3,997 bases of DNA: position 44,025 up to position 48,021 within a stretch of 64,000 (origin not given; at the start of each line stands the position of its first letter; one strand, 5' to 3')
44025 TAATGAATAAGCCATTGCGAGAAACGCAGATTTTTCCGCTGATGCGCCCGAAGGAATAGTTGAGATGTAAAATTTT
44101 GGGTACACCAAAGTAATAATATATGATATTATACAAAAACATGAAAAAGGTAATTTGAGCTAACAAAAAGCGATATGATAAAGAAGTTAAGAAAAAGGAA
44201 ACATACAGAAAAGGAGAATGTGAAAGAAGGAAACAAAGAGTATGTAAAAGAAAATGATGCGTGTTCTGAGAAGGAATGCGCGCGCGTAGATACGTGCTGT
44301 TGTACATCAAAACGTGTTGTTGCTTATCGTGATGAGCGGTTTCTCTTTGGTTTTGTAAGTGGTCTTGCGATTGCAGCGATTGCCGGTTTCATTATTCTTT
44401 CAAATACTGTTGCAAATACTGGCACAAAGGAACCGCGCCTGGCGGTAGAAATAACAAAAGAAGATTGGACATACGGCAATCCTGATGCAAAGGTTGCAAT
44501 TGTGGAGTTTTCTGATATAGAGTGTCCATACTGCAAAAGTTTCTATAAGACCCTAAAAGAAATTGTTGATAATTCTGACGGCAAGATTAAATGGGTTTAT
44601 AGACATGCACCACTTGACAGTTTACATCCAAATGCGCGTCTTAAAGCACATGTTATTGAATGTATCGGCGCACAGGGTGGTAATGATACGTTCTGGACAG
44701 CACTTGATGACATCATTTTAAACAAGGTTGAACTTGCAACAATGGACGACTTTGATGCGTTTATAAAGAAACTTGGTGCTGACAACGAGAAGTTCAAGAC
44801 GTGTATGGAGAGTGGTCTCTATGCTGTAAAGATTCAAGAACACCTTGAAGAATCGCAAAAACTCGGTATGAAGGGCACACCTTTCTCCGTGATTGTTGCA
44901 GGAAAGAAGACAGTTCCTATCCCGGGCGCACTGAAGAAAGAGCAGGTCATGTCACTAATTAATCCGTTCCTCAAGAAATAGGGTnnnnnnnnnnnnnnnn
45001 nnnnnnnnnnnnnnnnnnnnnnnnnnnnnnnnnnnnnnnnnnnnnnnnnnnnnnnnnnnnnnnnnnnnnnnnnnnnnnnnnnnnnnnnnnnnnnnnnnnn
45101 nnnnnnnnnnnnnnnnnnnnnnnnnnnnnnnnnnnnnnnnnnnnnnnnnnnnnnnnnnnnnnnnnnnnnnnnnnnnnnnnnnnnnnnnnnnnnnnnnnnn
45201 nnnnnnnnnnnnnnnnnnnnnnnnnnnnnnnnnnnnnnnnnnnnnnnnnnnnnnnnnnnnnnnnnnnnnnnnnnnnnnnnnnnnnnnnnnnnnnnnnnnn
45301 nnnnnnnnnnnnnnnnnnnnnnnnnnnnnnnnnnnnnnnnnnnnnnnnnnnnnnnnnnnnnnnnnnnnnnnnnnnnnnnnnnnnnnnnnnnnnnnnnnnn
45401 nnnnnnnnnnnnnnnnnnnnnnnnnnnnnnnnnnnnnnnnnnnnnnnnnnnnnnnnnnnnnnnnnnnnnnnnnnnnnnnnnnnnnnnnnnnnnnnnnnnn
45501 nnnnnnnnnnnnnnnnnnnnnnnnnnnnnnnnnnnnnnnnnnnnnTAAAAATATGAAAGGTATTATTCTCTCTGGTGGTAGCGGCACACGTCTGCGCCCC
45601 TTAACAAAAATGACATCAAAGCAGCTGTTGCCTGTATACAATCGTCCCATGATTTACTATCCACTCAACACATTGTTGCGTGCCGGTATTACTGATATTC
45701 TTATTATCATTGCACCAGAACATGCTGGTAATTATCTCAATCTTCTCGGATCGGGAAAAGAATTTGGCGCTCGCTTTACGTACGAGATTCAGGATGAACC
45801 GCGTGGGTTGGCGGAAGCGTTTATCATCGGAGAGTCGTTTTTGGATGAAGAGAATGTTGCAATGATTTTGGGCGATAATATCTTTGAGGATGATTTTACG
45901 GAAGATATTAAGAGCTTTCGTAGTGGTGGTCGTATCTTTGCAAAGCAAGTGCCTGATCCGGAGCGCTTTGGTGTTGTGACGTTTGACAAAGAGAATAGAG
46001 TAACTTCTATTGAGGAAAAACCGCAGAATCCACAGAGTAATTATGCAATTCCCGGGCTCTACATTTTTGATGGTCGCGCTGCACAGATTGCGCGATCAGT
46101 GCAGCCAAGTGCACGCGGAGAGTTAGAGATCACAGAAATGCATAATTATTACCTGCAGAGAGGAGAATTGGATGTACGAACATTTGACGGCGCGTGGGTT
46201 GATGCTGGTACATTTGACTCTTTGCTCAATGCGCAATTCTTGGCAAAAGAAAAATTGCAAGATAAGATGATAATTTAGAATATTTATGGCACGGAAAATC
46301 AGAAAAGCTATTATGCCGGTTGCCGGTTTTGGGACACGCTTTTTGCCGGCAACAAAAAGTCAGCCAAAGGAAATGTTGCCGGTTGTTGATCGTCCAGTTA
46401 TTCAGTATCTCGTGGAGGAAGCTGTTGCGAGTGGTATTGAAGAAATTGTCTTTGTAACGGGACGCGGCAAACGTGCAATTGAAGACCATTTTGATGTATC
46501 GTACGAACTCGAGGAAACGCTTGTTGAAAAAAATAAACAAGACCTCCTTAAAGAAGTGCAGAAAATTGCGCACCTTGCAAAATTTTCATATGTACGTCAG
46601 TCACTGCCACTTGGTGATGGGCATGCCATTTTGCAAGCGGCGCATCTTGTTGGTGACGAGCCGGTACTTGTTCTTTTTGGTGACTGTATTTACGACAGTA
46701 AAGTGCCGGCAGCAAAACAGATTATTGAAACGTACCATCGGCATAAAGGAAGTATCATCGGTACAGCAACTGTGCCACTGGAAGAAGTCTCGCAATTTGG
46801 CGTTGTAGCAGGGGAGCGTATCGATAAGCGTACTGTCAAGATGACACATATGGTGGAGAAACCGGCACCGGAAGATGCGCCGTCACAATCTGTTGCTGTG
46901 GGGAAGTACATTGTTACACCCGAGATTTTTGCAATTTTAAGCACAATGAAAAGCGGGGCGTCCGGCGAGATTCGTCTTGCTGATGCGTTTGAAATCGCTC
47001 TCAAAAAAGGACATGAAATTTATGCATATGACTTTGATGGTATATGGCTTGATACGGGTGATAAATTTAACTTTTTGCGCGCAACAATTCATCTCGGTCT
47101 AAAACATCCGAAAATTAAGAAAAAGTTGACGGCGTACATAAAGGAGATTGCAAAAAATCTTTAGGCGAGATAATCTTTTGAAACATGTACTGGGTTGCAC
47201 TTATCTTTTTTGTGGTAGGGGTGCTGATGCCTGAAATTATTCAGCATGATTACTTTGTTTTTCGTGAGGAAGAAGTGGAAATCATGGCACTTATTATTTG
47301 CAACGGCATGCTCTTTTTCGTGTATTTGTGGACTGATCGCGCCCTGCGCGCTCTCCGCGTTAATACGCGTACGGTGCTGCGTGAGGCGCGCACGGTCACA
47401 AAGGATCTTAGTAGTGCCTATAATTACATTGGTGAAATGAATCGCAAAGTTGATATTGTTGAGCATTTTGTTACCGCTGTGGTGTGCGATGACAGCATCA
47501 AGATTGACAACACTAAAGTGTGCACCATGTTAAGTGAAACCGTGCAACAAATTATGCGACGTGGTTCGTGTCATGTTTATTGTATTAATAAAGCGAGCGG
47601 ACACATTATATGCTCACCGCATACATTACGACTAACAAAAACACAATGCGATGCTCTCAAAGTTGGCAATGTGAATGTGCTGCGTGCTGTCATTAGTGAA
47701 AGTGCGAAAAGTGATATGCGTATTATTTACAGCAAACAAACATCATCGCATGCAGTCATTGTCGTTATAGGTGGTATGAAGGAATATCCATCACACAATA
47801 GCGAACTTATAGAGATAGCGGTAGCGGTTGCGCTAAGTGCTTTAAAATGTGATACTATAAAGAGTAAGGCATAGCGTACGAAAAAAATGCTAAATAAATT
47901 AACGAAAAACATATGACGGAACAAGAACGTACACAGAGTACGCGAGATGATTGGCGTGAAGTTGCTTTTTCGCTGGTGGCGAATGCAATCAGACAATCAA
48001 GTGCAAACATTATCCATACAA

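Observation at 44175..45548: DsbA-like protein with a Cys-rich N-terminus and a novel intramembrane-CxxC partner, co-operonic with rmlA and galU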

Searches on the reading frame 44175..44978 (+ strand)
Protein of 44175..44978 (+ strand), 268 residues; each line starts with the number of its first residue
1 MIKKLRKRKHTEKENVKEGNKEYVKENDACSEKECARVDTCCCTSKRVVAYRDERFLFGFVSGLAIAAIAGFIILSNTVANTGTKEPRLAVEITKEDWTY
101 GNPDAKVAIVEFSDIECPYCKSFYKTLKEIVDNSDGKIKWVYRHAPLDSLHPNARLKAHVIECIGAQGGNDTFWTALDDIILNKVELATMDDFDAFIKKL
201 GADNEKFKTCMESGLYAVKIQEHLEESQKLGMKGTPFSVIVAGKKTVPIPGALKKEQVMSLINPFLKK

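Call 3: search_protein_families(library=pfam, proteins=[window:44175-44978:+], max_evalue=1)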
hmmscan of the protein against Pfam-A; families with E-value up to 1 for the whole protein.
window:44175-44978:+ (268 aa): 7 families
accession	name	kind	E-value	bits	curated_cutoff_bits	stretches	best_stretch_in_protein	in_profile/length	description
PF13462.12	Thioredoxin_4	-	3.4e-22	79.8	23.2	1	95-246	3-150/165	Thioredoxin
PF01323.26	DSBA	-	4.6e-15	56.4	25.6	1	109-258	2-186/191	DSBA-like thioredoxin domain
PF13098.12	Thioredoxin_2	-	2.7e-09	37.7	27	1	105-258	5-100/104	Thioredoxin-like domain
PF18400.7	Thioredoxin_12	-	0.0003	21.1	26.1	1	85-146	122-183/190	Thioredoxin-like domain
PF00085.26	Thioredoxin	-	0.032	14.7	23.5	0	104-139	16-52/103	Thioredoxin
PF25569.1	TPR_ZFYVE26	-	0.079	13.7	27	1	159-214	24-81/123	ZFYVE26-like, TPR repeats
PF13905.12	Thioredoxin_8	-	0.12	13.2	27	0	106-139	2-37/94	Thioredoxin-like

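Call 4: search_protein_families(library=ncbifam, proteins=[window:44175-44978:+], max_evalue=1)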
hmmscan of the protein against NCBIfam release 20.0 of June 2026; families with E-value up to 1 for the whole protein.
window:44175-44978:+ (268 aa): 6 families
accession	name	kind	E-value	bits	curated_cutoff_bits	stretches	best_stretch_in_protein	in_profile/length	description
NF041057.1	Rcas_1661_fam_Se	equivalog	1.8e-16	60.5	190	1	98-237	82-223/247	Rcas_1661 family thioredoxin-like (seleno)lipoprotein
NF008657.0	PRK11657.1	equivalog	6.8e-06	25.5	124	1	100-139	112-149/251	thiol:disulfide interchange protein DsbG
NF008129.0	PRK10877.1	equivalog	0.00018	20.9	215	1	94-166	96-165/237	bifunctional protein-disulfide isomerase/oxidoreductase DsbC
NF047695.1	ThlDiSintDsbAHaem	equivalog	0.013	14.8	290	1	103-255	36-187/206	thiol:disulfide interchange protein DsbA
NF052402.1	ThlOxiredEpsilon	equivalog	0.018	14.6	370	1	105-132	127-154/236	bifunctional thiol oxidoreductase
TIGR01295.2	PedC_BrcD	equivalog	0.042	13.7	120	1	116-140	66-90/152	PedC/BrcD family bacteriocin maturation disulfide isomerase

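Call 64: search_solved_structures(query=window:44175-44978:+, max_evalue=0.001, show_alignments=2)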
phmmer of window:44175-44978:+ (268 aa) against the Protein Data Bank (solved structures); distinct sequences matched with E-value up to 0.001: 14.
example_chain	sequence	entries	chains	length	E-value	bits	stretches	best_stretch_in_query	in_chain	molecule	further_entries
4n30_A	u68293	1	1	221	1.3e-15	61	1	97-183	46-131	Protein disulfide isomerase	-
3gyk_A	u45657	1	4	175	3.6e-11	46.5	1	100-261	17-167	27kDa outer membrane protein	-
4pwp_A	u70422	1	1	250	1.5e-10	44.4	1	94-268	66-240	DsbA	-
4pwo_A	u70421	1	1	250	3.2e-10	43.4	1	95-268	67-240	DsbA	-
7unn_A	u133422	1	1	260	3.5e-10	43.2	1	95-268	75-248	Thioredoxin domain-containing protein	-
7uno_A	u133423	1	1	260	7.4e-09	38.9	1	95-268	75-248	Thioredoxin domain-containing protein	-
6eez_A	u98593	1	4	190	3e-08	36.9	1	100-240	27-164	DsbA-like disulfide oxidoreductase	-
6nen_A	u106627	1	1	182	4.8e-08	36.2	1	101-263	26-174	Copper resistance protein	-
6mhh_A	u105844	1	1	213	7.4e-08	35.6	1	100-263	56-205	Metal resistance protein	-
4xvw_A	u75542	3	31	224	9e-08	35.3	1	101-263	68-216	DsbA-like protein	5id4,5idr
3f4r_A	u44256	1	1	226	0.0001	25.3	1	97-237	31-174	Putative uncharacterized protein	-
3f4s_A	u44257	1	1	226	0.00023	24.1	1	97-163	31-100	Putative uncharacterized protein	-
3f4t_A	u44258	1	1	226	0.00027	23.9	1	97-162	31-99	Putative uncharacterized protein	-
4k2d_A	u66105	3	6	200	0.00042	23.3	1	92-248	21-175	Thiol:disulfide interchange protein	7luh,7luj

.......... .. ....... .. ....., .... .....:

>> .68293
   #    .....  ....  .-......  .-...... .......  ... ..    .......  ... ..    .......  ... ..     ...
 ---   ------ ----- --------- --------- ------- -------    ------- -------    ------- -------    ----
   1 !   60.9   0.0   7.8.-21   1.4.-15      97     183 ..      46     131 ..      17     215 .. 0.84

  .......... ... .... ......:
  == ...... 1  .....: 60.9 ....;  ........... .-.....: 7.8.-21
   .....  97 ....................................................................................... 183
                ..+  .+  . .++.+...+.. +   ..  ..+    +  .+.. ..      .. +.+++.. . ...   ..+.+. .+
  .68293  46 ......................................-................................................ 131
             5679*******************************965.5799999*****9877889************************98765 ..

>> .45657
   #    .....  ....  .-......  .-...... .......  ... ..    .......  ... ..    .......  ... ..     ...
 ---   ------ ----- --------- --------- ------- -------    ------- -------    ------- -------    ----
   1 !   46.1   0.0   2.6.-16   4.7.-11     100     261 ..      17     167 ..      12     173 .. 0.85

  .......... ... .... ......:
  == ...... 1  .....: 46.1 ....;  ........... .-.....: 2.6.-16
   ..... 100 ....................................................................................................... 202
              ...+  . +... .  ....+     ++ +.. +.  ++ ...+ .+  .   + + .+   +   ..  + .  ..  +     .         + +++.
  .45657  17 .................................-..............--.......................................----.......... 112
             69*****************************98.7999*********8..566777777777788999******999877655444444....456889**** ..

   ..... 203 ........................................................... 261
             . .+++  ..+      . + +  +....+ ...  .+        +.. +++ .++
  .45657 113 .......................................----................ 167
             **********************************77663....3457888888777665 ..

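Call 76: find_homologous_proteins(query=window:44175-44978:+, max_evalue=1e-10)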
Query window:44175-44978:+ (268 aa): 154 proteins with E <= 1e-10 among 749 candidates; the best 120 are listed.
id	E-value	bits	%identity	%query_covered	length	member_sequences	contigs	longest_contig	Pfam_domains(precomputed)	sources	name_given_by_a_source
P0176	3.2e-178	609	100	100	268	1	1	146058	PF13098.14,PF01323.27,PF13462.13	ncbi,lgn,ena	-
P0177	3.6e-90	320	53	99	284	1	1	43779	PF13098.14,PF01323.27,PF18400.8,PF13462.13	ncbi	-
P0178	1.0e-87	312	55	100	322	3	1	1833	PF13098.14,PF01323.27,PF18400.8,PF13462.13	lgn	-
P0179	1.1e-84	302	53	91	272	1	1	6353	PF13098.14,PF01323.27,PF18400.8,PF13462.13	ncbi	-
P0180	3.0e-40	157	44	65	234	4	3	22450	PF13098.14,PF01323.27,PF18400.8,PF13462.13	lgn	-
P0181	4.9e-40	156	41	66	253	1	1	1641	PF01323.27,PF13462.13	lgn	-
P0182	2.6e-39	154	41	80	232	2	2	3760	PF13098.14,PF01323.27,PF18400.8,PF13462.13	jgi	jgi:protein-disulfide isomerase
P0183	8.2e-39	152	39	79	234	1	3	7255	PF13098.14,PF01323.27,PF18400.8,PF13462.13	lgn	-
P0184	9.1e-39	152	38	74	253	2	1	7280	PF13098.14,PF01323.27,PF18400.8,PF13462.13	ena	-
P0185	2.1e-38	151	35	79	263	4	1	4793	PF01323.27,PF13462.13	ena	-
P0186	4.2e-38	150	38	80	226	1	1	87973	PF13098.14,PF01323.27,PF13462.13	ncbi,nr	ncbi:MAG: DsbA family protein [Candidatus Campbellbacteria bacterium]|nr:DsbA family protein [Candid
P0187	5.9e-38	149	37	73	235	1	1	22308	PF13098.14,PF01323.27,PF18400.8,PF13462.13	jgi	jgi:protein-disulfide isomerase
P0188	1.8e-37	147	39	66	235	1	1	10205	PF13098.14,PF01323.27,PF18400.8,PF13462.13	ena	-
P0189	2.1e-37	147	39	69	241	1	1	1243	PF13098.14,PF01323.27,PF13462.13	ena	-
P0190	8.8e-37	145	40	70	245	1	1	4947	PF13098.14,PF01323.27,PF13462.13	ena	-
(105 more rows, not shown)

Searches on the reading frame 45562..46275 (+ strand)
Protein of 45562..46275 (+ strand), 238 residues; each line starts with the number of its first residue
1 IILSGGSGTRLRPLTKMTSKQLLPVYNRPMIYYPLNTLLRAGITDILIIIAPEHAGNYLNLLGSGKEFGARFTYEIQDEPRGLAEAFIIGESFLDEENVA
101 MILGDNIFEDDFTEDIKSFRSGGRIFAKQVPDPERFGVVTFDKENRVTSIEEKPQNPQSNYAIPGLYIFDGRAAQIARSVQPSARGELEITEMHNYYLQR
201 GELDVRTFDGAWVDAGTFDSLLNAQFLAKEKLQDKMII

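Call 3: search_protein_families(library=pfam, proteins=[window:45562-46275:+], max_evalue=1)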
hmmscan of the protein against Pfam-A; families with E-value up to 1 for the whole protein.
window:45562-46275:+ (238 aa): 4 families
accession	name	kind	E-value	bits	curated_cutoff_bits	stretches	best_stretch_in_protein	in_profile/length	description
PF00483.29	NTP_transferase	-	1.1e-61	209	21.2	1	1-225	3-239/245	Nucleotidyl transferase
PF12804.13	NTP_transf_3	-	3.1e-08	34.4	27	1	1-108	2-98/160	MobA-like NTP transferase domain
PF21926.2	FeeM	-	0.14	12.4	27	1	19-69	94-140/158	N-acyl amino acid synthase FeeM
PF20429.4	Tab2-like_C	-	0.18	12.1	28.2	1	155-190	51-86/151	RNA-binding protein Tab2/Atab2, C-terminal domain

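Call 4: search_protein_families(library=ncbifam, proteins=[window:45562-46275:+], max_evalue=1)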
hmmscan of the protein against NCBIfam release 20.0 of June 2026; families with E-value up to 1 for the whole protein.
window:45562-46275:+ (238 aa): 37 families (the best 25 are shown)
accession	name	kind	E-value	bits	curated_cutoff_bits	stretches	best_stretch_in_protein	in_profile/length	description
TIGR01207.1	rmlA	equivalog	3.1e-89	298.9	360.65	1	1-226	3-234/286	glucose-1-phosphate thymidylyltransferase RfbA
NF012024.0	PRK15480.1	equivalog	2e-73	247.1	588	1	1-227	7-240/292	glucose-1-phosphate thymidylyltransferase RfbA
TIGR01208.1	rmlA_long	equivalog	1.8e-61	208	320.25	1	1-231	3-237/353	glucose-1-phosphate thymidylyltransferase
TIGR03992.1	Arch_glmU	subfamily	1.7e-44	152.3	292.1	1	1-234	4-233/393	bifunctional sugar-1-phosphate nucleotidylyltransferase/acetyltransferase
NF041313.1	UDPGP_AglF_Halo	equivalog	2.9e-33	115.3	400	1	1-218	4-224/234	UTP--glucose-1-phosphate uridylyltransferase AglF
NF041173.1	Sug_nt_acttase_Thmprot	equivalog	1.3e-30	106.7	600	1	1-232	4-231/405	bifunctional sugar-1-phosphate nucleotidylyltransferase/acetyltransferase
TIGR01099.1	galU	equivalog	2.3e-24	86.4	326.8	2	70-222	94-259/261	UTP--glucose-1-phosphate uridylyltransferase GalU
NF052502.1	man1P_GTase_Rv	exception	1e-22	80.5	440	1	1-173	4-178/352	mannose-1-phosphate guanylyltransferase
NF045761.1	NAMPUrTaseMurU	equivalog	1.8e-18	67.2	250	1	1-224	4-223/226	N-acetylmuramate alpha-1-phosphate uridylyltransferase MurU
NF003670.0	PRK05293.1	equivalog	7.3e-16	58.1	470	1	1-226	8-256/382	glucose-1-phosphate adenylyltransferase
TIGR02091.1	glgC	equivalog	6.5e-15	55.1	424.9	2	95-226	112-257/364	glucose-1-phosphate adenylyltransferase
NF049965.1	GlMnHpPGnyltfHddC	equivalog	5.6e-13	49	300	1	1-158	4-157/221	D-glycero-D-manno-heptose 1-phosphate guanosyltransferase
NF009928.0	PRK13389.1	equivalog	4.8e-12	45.6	548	2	4-50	15-61/302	UTP--glucose-1-phosphate uridylyltransferase GalU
TIGR02623.1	G1P_cyt_trans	equivalog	8.7e-10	38.5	300.25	2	92-215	115-232/255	glucose-1-phosphate cytidylyltransferase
NF002772.0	PRK02862.1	equivalog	1.9e-09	36.8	537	1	1-157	7-182/429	glucose-1-phosphate adenylyltransferase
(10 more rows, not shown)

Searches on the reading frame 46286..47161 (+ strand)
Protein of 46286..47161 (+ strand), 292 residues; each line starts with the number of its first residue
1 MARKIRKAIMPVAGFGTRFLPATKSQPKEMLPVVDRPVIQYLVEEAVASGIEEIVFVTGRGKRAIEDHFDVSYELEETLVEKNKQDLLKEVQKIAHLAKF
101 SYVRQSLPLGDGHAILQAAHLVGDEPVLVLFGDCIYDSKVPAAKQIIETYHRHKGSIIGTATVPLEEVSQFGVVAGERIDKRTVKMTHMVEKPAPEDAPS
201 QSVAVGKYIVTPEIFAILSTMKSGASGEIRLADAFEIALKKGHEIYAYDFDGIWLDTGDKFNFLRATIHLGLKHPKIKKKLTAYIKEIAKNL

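Call 3: search_protein_families(library=pfam, proteins=[window:46286-47161:+], max_evalue=1)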
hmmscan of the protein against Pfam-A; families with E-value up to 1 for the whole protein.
window:46286-47161:+ (292 aa): 2 families
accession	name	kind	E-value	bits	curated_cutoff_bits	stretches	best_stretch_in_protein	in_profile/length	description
PF00483.29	NTP_transferase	-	6.6e-34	118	21.2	1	8-267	2-239/245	Nucleotidyl transferase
PF12804.13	NTP_transf_3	-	4e-05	24.3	27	1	12-72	5-54/160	MobA-like NTP transferase domain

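Call 4: search_protein_families(library=ncbifam, proteins=[window:46286-47161:+], max_evalue=1)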
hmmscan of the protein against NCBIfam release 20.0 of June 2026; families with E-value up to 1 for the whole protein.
window:46286-47161:+ (292 aa): 34 families (the best 25 are shown)
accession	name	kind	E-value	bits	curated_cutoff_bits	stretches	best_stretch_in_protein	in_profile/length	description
TIGR01099.1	galU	equivalog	1.6e-99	332.7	326.8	1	5-266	1-261/261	UTP--glucose-1-phosphate uridylyltransferase GalU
NF009928.0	PRK13389.1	equivalog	3.8e-68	229.8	548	1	2-288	5-297/302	UTP--glucose-1-phosphate uridylyltransferase GalU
NF007516.0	PRK10122.1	equivalog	1e-55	189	534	1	7-288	5-294/297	UTP--glucose-1-phosphate uridylyltransferase GalF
TIGR01105.1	galF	equivalog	3.9e-53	180.6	659.2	1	7-288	5-294/297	GalU regulator GalF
TIGR03992.1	Arch_glmU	subfamily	7e-37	127.2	292.1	2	97-269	71-226/393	bifunctional sugar-1-phosphate nucleotidylyltransferase/acetyltransferase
TIGR01208.1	rmlA_long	equivalog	9.8e-36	123.3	320.25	1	7-270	1-234/353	glucose-1-phosphate thymidylyltransferase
NF041313.1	UDPGP_AglF_Halo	equivalog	3.8e-30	105.1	400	1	7-260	2-224/234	UTP--glucose-1-phosphate uridylyltransferase AglF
NF041173.1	Sug_nt_acttase_Thmprot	equivalog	1e-20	74.1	600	1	7-278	2-236/405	bifunctional sugar-1-phosphate nucleotidylyltransferase/acetyltransferase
NF052502.1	man1P_GTase_Rv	exception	2.1e-18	66.3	440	1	7-268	2-228/352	mannose-1-phosphate guanylyltransferase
TIGR01207.1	rmlA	equivalog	3.7e-16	59.1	360.65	2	99-267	73-233/286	glucose-1-phosphate thymidylyltransferase RfbA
TIGR02091.1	glgC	equivalog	1.3e-13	50.8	424.9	1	13-277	8-266/364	glucose-1-phosphate adenylyltransferase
NF045761.1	NAMPUrTaseMurU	equivalog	8e-13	48.8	250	2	7-58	2-53/226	N-acetylmuramate alpha-1-phosphate uridylyltransferase MurU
NF012024.0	PRK15480.1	equivalog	9.9e-13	47.8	588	2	4-58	2-56/292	glucose-1-phosphate thymidylyltransferase RfbA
NF010935.0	PRK14355.1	equivalog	3.6e-12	45.6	718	2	7-75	5-70/459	bifunctional UDP-N-acetylglucosamine diphosphorylase/glucosamine-1-phosphate N-acetyltransferase GlmU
TIGR01173.1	glmU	equivalog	1.2e-11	44.1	366.85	1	10-250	5-214/452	bifunctional UDP-N-acetylglucosamine diphosphorylase/glucosamine-1-phosphate N-acetyltransferase GlmU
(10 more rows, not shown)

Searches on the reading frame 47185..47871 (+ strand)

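Call 3: search_protein_families(library=pfam, proteins=[window:47185-47871:+], max_evalue=1)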
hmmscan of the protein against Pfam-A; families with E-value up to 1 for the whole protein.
window:47185-47871:+ (229 aa): 1 family
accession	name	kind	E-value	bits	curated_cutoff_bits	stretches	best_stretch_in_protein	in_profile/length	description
PF13012.11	MitMem_reg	-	0.057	13.7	26.6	1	66-122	18-72/113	Maintenance of mitochondrial structure and function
